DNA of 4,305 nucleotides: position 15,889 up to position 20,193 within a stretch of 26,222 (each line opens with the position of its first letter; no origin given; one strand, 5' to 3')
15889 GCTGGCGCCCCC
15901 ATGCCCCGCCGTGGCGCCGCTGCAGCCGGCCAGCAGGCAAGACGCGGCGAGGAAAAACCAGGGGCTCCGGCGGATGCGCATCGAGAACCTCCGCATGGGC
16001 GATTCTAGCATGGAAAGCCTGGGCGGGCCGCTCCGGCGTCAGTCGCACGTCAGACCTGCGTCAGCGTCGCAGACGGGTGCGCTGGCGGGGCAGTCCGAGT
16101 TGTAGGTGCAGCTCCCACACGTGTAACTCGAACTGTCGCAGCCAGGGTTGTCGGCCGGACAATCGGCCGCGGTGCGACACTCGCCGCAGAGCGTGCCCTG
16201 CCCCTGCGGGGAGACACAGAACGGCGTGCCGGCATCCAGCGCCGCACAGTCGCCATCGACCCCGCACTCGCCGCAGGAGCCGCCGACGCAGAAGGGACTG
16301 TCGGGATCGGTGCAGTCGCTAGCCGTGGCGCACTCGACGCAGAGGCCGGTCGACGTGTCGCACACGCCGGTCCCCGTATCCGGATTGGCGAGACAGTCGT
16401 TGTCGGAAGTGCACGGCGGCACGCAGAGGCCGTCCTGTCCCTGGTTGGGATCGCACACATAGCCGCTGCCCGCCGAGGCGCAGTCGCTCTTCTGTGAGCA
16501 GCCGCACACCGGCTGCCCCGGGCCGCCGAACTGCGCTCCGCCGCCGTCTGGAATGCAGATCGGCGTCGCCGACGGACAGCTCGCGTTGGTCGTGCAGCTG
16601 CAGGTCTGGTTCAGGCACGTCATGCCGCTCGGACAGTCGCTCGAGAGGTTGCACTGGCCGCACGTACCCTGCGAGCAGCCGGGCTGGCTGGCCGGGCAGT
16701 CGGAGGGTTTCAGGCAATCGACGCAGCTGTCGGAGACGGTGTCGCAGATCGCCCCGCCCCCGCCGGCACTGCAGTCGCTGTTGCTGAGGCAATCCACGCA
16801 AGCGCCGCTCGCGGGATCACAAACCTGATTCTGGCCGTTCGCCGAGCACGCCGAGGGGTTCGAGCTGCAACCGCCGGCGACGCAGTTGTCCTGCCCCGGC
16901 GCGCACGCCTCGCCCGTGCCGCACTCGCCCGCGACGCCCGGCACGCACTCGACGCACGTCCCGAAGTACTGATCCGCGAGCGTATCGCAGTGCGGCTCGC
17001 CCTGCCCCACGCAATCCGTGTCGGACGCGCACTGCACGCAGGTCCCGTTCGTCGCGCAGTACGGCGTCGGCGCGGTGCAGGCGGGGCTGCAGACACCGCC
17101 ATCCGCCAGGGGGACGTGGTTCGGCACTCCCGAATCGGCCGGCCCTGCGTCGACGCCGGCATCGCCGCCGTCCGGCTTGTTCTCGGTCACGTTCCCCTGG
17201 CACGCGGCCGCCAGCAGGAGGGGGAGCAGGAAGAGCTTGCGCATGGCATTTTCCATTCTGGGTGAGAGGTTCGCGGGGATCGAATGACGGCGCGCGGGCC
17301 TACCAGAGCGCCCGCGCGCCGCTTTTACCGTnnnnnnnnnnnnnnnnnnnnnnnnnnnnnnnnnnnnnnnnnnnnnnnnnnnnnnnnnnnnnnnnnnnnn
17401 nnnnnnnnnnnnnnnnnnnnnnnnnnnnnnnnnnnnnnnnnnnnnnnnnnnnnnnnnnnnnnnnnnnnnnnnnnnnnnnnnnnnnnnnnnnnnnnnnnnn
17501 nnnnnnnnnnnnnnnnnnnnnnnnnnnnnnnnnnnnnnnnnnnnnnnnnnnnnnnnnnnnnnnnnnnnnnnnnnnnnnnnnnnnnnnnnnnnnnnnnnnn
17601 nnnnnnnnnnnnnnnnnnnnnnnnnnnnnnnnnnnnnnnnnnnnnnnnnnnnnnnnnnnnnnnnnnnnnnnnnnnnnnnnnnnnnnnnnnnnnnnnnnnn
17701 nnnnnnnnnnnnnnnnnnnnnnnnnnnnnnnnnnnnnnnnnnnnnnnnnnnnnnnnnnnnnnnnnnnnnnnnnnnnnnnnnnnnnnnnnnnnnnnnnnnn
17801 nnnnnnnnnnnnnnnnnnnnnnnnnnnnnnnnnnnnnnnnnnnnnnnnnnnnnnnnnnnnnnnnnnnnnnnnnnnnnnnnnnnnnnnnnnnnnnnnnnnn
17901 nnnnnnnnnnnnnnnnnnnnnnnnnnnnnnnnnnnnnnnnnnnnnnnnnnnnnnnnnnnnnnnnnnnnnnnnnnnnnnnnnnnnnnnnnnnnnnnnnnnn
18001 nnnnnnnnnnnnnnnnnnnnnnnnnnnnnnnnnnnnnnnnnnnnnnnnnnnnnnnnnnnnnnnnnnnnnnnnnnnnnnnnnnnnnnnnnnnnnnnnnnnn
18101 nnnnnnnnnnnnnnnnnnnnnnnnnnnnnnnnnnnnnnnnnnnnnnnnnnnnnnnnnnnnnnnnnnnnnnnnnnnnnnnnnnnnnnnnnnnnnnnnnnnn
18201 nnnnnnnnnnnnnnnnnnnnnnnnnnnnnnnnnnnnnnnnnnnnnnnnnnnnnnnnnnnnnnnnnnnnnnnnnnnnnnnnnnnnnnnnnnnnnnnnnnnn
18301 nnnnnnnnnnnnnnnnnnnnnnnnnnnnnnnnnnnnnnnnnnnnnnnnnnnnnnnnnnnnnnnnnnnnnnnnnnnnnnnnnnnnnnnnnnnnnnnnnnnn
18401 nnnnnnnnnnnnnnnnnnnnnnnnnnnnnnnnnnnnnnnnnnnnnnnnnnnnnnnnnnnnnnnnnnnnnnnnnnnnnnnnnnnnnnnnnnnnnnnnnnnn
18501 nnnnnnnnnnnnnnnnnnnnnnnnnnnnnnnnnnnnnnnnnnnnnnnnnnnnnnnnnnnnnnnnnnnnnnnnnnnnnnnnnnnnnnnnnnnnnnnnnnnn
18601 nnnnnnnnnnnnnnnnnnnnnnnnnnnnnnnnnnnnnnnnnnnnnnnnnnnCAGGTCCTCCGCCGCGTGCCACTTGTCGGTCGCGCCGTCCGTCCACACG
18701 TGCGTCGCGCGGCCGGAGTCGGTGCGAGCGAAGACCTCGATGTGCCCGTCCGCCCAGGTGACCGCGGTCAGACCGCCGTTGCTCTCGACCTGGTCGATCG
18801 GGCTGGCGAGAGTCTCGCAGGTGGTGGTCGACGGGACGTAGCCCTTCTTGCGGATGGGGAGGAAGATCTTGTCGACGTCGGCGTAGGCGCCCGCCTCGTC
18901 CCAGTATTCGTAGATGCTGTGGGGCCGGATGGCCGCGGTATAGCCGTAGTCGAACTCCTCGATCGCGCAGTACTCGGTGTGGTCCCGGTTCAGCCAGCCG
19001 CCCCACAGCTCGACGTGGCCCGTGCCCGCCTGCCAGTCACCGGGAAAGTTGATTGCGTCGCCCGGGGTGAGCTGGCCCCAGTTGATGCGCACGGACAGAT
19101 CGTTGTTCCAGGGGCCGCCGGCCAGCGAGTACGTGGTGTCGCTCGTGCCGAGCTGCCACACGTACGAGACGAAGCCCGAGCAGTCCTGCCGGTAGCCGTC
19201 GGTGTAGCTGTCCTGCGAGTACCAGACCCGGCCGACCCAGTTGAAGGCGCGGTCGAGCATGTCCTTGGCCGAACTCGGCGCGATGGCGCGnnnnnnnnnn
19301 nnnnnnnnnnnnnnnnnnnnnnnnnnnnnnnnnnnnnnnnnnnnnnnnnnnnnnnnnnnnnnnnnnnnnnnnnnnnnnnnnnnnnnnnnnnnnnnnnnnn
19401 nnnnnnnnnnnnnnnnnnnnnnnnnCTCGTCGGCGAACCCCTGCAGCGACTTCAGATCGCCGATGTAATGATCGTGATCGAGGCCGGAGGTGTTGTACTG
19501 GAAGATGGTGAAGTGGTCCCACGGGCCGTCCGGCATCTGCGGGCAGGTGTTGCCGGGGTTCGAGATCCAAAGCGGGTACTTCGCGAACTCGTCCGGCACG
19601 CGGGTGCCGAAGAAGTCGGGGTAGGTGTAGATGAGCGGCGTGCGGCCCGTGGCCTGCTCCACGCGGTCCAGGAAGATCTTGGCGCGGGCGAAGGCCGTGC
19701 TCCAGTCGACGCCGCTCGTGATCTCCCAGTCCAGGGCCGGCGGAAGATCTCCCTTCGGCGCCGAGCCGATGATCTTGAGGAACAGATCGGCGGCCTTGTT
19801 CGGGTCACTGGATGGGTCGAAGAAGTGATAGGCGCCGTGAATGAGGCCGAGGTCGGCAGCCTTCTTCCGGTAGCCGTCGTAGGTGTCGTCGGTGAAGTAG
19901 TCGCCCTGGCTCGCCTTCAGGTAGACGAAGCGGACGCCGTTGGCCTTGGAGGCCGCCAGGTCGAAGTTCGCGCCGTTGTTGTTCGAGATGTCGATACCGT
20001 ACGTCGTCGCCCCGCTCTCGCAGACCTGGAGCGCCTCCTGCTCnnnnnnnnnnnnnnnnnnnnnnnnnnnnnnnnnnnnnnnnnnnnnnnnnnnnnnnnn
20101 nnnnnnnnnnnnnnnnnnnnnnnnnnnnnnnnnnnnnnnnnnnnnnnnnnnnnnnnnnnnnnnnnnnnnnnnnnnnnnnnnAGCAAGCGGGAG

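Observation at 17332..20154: Four-module secreted lysin: GH25 muramidase + NlpC/P60 endopeptidase + beta-propeller + Cys-rich tail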

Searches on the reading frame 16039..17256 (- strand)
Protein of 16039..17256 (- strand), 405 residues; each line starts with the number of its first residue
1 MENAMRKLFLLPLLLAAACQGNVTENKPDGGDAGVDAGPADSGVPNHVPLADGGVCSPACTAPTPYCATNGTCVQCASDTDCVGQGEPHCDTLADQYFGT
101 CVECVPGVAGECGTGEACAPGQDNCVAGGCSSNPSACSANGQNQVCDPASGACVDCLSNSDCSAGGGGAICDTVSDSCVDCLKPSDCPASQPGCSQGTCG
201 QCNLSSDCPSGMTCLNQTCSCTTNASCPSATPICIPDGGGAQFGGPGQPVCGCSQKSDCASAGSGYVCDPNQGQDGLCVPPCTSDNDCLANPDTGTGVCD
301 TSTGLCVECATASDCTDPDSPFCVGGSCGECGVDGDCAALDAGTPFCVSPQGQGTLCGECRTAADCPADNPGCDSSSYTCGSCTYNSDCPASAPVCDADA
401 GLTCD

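Call 3: search_protein_families(library=pfam, proteins=[window:16039-17256:-], max_evalue=0.1)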
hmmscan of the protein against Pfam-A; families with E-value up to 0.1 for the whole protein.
window:16039-17256:- (405 aa): 1 family
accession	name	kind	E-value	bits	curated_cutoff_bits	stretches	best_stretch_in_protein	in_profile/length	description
PF21164.2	Dumpy_DPY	-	0.0017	18.7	27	1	201-219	3-21/24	Dumpy, DPY module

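Call 4: search_protein_families(library=ncbifam, proteins=[window:16039-17256:-], max_evalue=0.1)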
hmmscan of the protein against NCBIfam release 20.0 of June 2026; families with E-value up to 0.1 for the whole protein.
window:16039-17256:- (405 aa): 2 families
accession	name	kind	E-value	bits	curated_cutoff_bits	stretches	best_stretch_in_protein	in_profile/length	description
NF033759.1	exchanger_TraA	exception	4.2e-07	29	750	1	112-404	281-575/666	outer membrane exchange protein TraA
TIGR04201.1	Myxo_Cys_RPT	repeat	0.034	14.3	25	1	198-219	1-22/22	Cys-rich repeat-containing protein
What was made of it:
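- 16039..17256 (-): Conserved downstream partner gene: a 405-aa Cys-rich lipoprotein (lipobox LAAAC). It has weak TraA/Myxo_Cys_RPT similarity (call 4).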

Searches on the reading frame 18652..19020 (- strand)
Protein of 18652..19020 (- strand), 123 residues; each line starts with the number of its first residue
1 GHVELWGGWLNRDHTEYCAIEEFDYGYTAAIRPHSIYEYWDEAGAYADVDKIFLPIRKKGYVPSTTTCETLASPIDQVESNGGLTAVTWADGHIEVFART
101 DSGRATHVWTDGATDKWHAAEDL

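Call 82: find_related_loci(query=A8, collection=metagenome_contigs, flank=10000)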
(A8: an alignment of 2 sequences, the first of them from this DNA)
Query A8 (123 aa) in metagenome_contigs; peptide patterns used: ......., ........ (x = any residue, [..] = any of these).
83 stretches matched a pattern, but none encodes a relative of the query by tblastn (E <= 1e-3).
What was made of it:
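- Tried and rejected: It found nothing (call 82).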

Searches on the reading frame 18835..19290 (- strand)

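Call 70: search_protein_families(library=ncbifam, proteins=[P0200], max_evalue=0.001)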
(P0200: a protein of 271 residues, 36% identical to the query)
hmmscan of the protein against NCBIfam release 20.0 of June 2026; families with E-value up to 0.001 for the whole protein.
P0200 (271 aa): 1 family
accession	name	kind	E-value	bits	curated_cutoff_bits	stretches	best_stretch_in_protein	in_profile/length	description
NF038345.1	wall_hydro_RipC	exception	3.8e-06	26.5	425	1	50-187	195-322/362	peptidoglycan hydrolase RipC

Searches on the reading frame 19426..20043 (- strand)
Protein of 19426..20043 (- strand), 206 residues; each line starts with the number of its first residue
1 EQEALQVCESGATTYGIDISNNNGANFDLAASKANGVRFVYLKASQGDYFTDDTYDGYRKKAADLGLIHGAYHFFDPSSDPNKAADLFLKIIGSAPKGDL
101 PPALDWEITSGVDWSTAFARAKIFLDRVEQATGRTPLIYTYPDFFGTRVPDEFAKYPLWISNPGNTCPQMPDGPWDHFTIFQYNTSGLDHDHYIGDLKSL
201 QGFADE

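Call 43: search_solved_structures(query=window:19426-20043:-, max_evalue=0.001, show_alignments=5)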
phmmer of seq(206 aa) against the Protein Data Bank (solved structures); distinct sequences matched with E-value up to 0.001: 9.
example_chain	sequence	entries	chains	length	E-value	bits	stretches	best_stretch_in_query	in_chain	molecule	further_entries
4kru_A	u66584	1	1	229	1e-22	84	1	14-187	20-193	Autolytic lysozyme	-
4krt_A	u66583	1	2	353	2.4e-22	82.9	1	14-187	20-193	Autolytic lysozyme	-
6zm8_A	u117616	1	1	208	6.3e-16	61.9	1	16-204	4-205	muramidase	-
2x8r_A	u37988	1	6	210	9.1e-16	61.3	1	13-201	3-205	GLYCOSYL HYDROLASE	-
6zmv_A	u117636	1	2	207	9.3e-16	61.3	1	16-203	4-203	muramidase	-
1jfx_A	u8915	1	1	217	4.1e-14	55.9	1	15-187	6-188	1,4-beta-N-Acetylmuramidase M1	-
5jip_A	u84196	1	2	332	6.9e-10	42.1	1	13-187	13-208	Cortical-lytic enzyme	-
2wag_A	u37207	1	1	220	3.9e-09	39.7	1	16-187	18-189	LYSOZYME, PUTATIVE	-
5a6s_A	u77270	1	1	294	2.1e-07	34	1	18-187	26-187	ENDOLYSIN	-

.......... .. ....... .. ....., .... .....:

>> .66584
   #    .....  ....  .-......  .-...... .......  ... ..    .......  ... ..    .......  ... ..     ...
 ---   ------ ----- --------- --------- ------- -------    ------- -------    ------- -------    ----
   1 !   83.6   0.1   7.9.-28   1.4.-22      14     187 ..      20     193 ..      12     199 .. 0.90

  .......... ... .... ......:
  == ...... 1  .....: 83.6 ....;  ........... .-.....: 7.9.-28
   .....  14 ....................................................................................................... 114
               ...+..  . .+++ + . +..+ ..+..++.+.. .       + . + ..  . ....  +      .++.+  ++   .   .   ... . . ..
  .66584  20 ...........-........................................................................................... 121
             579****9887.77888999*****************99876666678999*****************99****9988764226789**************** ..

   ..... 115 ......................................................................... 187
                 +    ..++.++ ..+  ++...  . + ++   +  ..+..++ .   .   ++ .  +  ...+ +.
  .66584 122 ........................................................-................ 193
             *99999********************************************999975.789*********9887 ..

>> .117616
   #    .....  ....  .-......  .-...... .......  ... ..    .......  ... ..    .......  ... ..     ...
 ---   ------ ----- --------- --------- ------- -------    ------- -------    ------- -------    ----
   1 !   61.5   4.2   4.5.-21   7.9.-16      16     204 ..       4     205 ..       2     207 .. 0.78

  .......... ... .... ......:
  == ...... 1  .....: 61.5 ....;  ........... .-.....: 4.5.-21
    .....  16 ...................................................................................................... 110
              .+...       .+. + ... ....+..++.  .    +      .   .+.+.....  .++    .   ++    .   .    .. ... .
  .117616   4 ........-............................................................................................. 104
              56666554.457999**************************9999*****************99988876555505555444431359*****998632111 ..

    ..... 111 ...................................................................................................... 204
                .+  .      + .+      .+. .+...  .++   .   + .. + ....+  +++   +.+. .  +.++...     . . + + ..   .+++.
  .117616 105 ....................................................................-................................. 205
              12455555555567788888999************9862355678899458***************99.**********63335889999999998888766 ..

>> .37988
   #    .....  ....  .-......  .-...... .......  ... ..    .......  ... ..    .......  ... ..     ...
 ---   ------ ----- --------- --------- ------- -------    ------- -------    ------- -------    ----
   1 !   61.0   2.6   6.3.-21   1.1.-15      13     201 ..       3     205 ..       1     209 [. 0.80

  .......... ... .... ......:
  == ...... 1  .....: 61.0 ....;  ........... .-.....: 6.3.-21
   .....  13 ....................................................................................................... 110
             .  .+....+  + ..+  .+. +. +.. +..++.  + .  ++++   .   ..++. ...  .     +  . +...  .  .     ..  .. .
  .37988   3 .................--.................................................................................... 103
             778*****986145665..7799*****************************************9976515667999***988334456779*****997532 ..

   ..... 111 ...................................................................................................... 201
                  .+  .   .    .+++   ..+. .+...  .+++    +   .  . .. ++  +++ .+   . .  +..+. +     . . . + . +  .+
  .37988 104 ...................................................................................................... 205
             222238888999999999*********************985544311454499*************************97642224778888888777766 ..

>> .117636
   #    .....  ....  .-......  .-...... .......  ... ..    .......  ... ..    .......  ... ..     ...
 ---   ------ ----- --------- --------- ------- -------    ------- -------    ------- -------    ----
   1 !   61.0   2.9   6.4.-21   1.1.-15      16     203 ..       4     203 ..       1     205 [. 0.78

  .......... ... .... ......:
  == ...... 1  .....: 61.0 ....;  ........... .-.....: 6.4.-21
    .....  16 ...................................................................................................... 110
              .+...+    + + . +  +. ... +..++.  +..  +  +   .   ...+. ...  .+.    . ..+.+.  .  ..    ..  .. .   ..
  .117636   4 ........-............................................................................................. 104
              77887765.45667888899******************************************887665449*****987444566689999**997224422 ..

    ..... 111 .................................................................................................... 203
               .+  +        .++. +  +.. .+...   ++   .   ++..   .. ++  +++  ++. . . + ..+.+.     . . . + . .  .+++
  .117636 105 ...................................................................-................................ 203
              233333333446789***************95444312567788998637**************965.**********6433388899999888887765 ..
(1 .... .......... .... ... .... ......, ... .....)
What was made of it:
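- On GH25 muramidase (CAZy GH25 / Pfam PF01183): Asp55 (GIDIS), Asp142-Trp-Glu144 (ALDWE) and Asp226 (GLDHD) align with GIDVS/GFDIS, ALDIE/LDIE and GGDSD in 4kru, 6zm8, 2x8r and 6zmv (call 43).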
